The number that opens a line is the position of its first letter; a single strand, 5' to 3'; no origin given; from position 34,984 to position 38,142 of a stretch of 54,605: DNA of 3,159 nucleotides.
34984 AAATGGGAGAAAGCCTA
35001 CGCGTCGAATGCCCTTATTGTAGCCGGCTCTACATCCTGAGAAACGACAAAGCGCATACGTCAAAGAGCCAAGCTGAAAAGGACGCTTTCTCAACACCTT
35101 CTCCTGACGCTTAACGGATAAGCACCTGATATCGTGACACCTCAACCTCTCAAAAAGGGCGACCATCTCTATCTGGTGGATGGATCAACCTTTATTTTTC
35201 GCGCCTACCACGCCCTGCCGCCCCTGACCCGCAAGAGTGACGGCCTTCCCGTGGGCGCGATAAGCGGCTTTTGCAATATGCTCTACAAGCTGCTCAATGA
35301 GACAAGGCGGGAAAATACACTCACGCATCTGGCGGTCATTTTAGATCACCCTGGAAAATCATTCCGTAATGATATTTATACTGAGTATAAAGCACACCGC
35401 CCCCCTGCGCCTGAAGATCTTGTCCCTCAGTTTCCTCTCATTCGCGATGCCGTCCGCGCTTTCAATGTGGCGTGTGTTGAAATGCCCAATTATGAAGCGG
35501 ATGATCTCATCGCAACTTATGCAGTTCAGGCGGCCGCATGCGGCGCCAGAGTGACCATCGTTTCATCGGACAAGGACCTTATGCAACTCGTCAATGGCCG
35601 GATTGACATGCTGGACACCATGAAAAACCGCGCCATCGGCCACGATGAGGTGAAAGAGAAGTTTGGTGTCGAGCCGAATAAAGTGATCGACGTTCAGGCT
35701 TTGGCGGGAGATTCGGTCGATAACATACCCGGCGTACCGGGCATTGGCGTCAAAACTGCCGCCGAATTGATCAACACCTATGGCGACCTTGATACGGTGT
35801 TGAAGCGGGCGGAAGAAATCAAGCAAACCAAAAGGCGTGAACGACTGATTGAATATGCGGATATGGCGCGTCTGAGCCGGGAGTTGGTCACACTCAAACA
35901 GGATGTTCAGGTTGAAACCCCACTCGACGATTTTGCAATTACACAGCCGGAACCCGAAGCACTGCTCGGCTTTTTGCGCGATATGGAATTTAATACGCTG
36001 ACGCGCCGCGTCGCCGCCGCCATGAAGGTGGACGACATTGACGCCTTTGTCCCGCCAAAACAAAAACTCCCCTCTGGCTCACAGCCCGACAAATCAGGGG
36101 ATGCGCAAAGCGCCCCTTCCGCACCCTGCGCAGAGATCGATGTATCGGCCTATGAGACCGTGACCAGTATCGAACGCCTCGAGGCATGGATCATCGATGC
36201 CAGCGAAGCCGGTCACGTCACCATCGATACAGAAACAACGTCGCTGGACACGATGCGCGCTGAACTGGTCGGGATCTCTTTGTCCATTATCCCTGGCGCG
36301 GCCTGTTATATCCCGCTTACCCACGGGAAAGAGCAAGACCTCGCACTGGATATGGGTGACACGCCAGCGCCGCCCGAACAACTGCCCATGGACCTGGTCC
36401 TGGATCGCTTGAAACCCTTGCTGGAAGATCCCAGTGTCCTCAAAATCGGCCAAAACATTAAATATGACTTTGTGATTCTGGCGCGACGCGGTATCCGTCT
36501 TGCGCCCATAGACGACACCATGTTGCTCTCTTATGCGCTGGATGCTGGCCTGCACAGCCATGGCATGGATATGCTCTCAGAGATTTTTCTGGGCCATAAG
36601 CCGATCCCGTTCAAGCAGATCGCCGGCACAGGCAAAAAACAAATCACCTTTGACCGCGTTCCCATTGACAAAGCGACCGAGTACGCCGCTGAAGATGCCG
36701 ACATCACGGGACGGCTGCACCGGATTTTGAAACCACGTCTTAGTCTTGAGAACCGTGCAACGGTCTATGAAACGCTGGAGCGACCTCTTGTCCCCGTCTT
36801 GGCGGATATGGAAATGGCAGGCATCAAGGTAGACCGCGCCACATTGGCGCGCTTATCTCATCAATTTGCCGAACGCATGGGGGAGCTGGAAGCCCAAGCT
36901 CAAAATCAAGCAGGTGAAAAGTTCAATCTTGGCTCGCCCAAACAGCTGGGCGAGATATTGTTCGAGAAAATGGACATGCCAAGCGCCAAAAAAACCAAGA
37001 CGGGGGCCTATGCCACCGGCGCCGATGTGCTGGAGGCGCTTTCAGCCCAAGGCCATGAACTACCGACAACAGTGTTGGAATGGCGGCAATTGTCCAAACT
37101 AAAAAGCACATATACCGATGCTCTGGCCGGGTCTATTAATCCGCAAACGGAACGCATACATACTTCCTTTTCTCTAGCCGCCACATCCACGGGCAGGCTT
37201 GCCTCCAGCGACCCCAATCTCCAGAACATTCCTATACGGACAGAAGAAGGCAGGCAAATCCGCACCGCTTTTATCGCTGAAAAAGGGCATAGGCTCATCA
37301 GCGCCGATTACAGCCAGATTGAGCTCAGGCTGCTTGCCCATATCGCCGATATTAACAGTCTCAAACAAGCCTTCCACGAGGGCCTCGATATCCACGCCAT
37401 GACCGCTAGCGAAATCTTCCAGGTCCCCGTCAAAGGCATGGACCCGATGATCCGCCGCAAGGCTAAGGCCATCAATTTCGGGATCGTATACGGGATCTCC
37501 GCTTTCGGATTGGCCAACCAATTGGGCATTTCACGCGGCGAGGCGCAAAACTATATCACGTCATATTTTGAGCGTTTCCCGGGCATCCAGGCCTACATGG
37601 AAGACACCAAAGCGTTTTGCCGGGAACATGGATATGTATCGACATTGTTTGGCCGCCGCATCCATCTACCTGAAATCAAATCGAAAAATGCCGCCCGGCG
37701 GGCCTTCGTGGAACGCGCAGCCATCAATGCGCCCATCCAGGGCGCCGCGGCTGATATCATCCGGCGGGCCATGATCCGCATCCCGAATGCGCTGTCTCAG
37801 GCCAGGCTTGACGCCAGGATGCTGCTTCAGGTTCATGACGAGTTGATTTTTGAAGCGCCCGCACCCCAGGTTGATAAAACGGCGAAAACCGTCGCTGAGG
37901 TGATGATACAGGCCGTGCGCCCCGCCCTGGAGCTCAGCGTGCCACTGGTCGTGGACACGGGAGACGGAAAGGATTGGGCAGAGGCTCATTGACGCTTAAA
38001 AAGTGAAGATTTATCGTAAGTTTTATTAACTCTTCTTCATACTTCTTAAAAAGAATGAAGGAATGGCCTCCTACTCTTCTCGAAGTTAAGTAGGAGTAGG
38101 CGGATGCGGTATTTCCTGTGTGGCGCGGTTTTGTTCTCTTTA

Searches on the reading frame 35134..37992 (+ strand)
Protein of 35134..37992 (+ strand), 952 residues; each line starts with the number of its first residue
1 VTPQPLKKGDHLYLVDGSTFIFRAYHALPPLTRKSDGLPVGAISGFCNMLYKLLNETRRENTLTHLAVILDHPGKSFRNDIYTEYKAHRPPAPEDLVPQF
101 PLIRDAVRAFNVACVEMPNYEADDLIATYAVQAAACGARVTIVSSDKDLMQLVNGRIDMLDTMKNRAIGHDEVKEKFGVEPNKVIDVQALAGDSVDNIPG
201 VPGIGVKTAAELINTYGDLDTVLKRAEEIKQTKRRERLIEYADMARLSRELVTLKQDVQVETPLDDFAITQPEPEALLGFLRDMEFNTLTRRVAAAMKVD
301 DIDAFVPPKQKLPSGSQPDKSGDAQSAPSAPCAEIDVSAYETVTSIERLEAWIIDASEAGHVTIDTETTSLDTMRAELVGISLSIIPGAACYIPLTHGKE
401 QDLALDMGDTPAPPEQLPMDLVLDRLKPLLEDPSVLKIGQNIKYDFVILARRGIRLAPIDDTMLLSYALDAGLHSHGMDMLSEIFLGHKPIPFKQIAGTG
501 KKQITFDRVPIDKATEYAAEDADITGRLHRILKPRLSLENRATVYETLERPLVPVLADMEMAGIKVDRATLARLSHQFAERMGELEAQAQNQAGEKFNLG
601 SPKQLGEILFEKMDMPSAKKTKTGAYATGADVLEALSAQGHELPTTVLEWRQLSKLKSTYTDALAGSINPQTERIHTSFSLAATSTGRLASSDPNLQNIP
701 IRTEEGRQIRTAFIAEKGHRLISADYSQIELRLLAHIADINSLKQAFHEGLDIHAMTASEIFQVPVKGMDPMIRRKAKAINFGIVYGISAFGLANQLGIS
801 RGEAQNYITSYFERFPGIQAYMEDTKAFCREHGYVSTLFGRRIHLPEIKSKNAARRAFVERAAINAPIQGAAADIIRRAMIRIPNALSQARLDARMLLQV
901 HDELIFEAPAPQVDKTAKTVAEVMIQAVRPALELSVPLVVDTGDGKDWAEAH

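Call 89: search_protein_families(library=ncbifam, proteins=[window:35134-37992:+], max_evalue=1e-10)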
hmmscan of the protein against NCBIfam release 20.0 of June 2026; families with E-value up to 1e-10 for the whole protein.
window:35134-37992:+ (952 aa): 14 families
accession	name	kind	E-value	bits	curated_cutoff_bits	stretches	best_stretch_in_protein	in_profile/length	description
NF004397.1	PRK05755.1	equivalog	0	1196.6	720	1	11-952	2-889/889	DNA polymerase I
TIGR00593.1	pola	equivalog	5.1e-286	951.6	600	1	12-952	1-890/890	DNA polymerase I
NF011539.0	PRK14975.1-3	equivalog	1.9e-88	297.4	640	1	335-950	42-627/628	bifunctional 3'-5' exonuclease/DNA polymerase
NF011541.0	PRK14975.2-1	equivalog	1.7e-67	228.2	871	1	367-950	38-635/645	bifunctional 3'-5' exonuclease/DNA polymerase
NF011547.0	PRK14976.1-4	equivalog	7.3e-61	206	305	1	11-293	3-288/291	5'-3' exonuclease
NF011540.0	PRK14975.1-4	equivalog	7.8e-58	196.4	601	1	422-943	59-568/576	bifunctional 3'-5' exonuclease/DNA polymerase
NF011545.0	PRK14976.1-2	equivalog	7.5e-56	189.5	434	1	7-285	4-284/287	5'-3' exonuclease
NF038380.1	phage_DpoZ_1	exception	3.2e-55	187.7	500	1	362-951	5-605/607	aminoadenine-incorporating DNA polymerase DpoZ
NF007017.0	PRK09482.1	equivalog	2.1e-54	184.8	261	1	11-270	4-255/257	flap endonuclease Xni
NF011546.0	PRK14976.1-3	equivalog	2.3e-48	165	347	1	11-291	4-288/297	5'-3' exonuclease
NF011542.0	PRK14975.2-2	equivalog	4.1e-35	121.2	1061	1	668-950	497-789/802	bifunctional 3'-5' exonuclease/DNA polymerase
NF011543.0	PRK14975.2-3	equivalog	7.7e-34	116.8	1139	1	657-949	525-836/853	bifunctional 3'-5' exonuclease/DNA polymerase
NF011538.0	PRK14975.1-1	equivalog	3.2e-19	68.8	389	1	640-929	253-533/557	bifunctional 3'-5' exonuclease/DNA polymerase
NF038381.1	phage_DpoZ_2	exception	1.4e-11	43.5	350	1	546-797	310-582/754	aminoadenine-incorporating DNA polymerase DpoZ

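Call 90: find_homologous_proteins(query=window:35134-37992:+, max_evalue=1e-100)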
Query window:35134-37992:+ (952 aa): 8000 proteins with E <= 1e-100 among 8000 candidates; the best 120 are listed.
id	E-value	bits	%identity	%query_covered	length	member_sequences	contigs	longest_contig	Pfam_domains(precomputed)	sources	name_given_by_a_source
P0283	0.0e+0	2127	100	100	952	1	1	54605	PF01612.27,PF01367.26,PF02739.23,PF00476.27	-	-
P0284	0.0e+0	1797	85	100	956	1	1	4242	PF01612.27,PF01367.26,PF02739.23,PF00476.27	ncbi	-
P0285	0.0e+0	1689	80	100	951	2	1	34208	PF01612.27,PF01367.26,PF02739.23,PF00476.27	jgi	-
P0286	0.0e+0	1561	73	100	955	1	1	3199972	PF01612.27,PF01367.26,PF02739.23,PF00476.27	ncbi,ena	-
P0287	0.0e+0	1558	74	99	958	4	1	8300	PF01612.27,PF01367.26,PF02739.23,PF00476.27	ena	-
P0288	0.0e+0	1557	75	100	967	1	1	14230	PF01612.27,PF01367.26,PF02739.23,PF22619.3,PF00476.27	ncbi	-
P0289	0.0e+0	1545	73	100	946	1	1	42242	PF01612.27,PF01367.26,PF02739.23,PF00476.27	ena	-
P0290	0.0e+0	1543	72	100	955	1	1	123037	PF01612.27,PF01367.26,PF02739.23,PF00476.27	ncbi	-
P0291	0.0e+0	1511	71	100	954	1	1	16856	PF01612.27,PF01367.26,PF02739.23,PF22619.3,PF00476.27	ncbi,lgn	-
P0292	0.0e+0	1510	72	100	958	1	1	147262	PF01612.27,PF01367.26,PF02739.23,PF00476.27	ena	-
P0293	0.0e+0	1503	72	100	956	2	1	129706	PF01612.27,PF01367.26,PF02739.23,PF00476.27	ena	-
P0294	0.0e+0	1499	72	100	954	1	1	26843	PF01612.27,PF01367.26,PF02739.23,PF00476.27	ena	-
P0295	0.0e+0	1499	71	99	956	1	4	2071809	PF01612.27,PF01367.26,PF02739.23,PF00476.27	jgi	-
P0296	0.0e+0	1493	71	99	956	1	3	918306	PF01612.27,PF01367.26,PF02739.23,PF00476.27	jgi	-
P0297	0.0e+0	1481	70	100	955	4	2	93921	PF01612.27,PF01367.26,PF02739.23,PF00476.27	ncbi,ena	-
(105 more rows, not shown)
